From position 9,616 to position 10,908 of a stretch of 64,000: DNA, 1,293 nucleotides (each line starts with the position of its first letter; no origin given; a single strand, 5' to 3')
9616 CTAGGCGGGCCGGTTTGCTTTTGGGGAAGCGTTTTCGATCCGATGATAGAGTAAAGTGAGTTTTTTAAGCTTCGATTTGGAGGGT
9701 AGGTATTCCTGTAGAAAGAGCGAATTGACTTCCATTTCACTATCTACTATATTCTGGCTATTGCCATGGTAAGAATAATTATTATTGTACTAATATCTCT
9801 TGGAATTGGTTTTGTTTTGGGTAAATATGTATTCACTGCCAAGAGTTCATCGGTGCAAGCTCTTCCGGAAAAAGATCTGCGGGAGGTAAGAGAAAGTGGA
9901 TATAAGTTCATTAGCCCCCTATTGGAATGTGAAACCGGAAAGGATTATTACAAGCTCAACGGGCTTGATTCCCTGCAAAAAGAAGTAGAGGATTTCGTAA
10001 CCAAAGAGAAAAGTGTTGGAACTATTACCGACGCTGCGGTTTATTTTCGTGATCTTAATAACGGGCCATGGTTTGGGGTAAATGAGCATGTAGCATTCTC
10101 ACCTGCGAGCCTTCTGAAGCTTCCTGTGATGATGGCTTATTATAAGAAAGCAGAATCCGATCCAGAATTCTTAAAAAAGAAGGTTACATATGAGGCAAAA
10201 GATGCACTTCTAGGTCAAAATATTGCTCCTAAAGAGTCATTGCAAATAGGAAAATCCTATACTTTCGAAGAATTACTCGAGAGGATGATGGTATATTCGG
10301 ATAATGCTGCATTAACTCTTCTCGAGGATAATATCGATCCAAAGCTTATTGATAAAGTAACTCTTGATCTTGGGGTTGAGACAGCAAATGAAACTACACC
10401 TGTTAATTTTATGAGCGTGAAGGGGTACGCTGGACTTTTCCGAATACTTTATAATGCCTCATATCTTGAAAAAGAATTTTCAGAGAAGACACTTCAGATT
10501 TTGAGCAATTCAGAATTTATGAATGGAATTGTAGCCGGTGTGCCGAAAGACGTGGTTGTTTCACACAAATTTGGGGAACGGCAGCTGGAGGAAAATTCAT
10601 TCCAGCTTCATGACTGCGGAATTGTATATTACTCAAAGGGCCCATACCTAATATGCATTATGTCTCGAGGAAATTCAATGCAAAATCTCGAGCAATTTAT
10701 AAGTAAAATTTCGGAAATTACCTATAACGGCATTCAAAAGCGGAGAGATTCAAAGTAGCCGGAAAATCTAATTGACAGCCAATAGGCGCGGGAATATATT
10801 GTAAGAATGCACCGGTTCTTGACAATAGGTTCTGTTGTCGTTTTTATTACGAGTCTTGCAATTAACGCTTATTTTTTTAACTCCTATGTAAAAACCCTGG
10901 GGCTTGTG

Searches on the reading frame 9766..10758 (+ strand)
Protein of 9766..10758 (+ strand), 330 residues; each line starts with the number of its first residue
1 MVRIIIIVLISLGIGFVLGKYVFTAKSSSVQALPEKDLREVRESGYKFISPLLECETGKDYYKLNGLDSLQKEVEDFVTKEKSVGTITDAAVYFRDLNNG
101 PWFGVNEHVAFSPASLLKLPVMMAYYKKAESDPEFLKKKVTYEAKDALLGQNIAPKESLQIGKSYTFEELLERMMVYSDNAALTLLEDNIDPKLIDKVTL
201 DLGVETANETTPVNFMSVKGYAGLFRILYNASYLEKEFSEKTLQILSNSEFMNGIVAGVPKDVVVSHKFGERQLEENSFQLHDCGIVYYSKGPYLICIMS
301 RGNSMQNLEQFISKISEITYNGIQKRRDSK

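Call 69: search_protein_families(library=pfam, proteins=[window:9766-10758:+], max_evalue=0.001)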
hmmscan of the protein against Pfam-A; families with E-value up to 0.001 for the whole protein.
window:9766-10758:+ (330 aa): 1 family
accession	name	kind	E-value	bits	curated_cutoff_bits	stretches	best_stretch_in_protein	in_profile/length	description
PF13354.11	Beta-lactamase2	-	6.6e-39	133.9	22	1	92-299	2-213/214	Beta-lactamase enzyme family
